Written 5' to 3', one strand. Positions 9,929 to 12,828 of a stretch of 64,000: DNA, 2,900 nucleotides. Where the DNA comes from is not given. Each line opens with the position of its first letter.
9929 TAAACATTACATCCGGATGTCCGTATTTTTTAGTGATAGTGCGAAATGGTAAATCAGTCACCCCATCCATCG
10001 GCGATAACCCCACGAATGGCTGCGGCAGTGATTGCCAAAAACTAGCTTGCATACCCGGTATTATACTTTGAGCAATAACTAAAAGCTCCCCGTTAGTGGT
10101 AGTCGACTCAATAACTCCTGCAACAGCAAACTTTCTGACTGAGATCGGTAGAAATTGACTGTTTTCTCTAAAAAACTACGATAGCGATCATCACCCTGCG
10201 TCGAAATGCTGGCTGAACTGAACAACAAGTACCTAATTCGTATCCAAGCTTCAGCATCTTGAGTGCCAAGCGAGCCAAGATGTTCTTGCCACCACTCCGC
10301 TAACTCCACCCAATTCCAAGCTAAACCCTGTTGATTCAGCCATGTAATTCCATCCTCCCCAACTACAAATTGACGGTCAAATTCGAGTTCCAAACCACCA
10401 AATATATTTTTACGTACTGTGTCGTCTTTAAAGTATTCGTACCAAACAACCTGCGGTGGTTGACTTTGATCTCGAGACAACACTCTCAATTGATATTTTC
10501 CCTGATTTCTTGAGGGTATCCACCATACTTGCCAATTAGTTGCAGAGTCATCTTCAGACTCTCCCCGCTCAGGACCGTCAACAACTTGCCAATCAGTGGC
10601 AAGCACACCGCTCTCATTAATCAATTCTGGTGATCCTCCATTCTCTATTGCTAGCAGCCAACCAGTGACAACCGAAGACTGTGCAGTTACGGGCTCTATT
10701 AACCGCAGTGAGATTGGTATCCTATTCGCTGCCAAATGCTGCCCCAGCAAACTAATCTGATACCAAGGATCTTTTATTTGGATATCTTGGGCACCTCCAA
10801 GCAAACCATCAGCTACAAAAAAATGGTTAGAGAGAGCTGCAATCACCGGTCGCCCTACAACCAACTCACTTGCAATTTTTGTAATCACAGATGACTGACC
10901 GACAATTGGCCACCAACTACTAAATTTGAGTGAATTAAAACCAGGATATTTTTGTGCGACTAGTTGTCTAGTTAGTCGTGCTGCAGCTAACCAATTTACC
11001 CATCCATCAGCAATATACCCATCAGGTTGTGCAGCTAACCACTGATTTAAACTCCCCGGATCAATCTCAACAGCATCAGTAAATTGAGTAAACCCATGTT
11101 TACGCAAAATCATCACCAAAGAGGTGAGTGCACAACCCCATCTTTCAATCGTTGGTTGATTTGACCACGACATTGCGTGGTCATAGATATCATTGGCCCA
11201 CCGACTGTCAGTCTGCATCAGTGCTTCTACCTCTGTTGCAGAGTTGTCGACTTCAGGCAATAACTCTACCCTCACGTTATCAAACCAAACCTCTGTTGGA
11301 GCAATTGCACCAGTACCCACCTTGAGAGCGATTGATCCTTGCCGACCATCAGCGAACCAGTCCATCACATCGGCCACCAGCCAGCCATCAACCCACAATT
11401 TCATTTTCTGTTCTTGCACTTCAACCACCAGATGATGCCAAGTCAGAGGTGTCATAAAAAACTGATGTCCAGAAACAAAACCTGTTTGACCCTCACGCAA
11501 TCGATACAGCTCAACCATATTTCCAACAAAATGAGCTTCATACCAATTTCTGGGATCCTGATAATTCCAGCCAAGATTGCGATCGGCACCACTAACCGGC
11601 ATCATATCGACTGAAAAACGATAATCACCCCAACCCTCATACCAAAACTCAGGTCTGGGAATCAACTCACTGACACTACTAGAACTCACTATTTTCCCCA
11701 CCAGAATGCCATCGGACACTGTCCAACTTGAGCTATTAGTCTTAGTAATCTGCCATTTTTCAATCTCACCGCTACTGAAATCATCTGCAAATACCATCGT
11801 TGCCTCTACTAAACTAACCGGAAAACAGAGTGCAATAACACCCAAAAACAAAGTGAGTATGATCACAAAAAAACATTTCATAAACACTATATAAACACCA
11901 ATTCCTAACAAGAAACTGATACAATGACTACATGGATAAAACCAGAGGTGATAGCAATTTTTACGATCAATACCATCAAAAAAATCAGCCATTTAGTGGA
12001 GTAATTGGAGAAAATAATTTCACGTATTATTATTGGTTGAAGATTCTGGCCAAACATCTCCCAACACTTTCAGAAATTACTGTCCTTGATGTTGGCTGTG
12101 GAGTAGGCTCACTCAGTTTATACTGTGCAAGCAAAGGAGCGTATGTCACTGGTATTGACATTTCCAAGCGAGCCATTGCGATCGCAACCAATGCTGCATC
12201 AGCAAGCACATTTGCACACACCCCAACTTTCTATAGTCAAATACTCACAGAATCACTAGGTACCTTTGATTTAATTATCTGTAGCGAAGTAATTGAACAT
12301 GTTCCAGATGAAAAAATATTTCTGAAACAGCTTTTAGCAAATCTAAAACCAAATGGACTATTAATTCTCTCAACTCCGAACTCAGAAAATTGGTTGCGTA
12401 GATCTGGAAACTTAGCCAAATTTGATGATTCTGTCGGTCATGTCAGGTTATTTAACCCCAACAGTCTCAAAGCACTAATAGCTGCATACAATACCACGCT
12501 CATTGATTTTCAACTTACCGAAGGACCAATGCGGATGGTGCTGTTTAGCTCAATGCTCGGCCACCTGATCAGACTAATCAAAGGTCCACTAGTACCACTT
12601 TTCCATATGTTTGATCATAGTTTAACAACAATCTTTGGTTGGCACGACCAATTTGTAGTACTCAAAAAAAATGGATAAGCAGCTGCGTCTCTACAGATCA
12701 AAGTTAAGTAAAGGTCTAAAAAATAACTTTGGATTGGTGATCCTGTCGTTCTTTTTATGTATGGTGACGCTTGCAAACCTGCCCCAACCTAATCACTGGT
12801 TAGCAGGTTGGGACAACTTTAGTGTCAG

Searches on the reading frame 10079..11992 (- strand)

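Call 40: search_protein_families(library=pfam, max_evalue=0.00001, proteins=[window:10079-11992:-])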
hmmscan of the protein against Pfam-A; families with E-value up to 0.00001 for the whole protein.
window:10079-11992:- (637 aa): 1 family
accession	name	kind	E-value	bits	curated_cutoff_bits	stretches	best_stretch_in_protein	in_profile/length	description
PF06439.18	3keto-disac_hyd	-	1.9e-09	38.3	26.8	1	76-242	10-186/187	3-keto-disaccharide hydrolase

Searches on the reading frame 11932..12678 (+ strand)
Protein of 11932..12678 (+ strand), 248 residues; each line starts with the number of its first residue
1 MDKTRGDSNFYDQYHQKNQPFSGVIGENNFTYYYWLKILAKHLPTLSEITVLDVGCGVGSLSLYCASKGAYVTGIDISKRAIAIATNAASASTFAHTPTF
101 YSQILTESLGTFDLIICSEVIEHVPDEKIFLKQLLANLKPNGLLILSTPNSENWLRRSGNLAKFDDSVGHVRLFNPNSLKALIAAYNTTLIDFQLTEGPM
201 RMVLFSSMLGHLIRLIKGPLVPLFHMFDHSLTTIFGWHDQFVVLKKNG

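Call 40: search_protein_families(library=pfam, max_evalue=0.00001, proteins=[window:11932-12678:+])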
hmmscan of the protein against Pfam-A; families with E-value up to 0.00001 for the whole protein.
window:11932-12678:+ (248 aa): 8 families
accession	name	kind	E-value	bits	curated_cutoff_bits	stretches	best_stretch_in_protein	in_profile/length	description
PF13489.12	Methyltransf_23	-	1.3e-27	97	27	1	33-190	7-161/164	Methyltransferase domain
PF13847.12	Methyltransf_31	-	8.3e-19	68.2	27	1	48-156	4-119/145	Methyltransferase domain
PF08242.18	Methyltransf_12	-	1.1e-17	65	30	1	52-144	1-98/98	Methyltransferase domain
PF08241.18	Methyltransf_11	-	1e-16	61.7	21.2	1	52-146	1-95/95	Methyltransferase domain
PF13649.12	Methyltransf_25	-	1.2e-15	58.4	27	1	51-142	1-97/97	Methyltransferase domain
PF05175.20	MTS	-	9.2e-11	42.1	23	1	37-117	21-104/170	Methyltransferase small domain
PF02353.26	CMAS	-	2.5e-09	37.3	27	1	49-148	64-166/273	Mycolic acid cyclopropane synthetase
PF06325.19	PrmA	-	3.2e-07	30.6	22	1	48-147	162-259/296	Ribosomal protein L11 methyltransferase (PrmA)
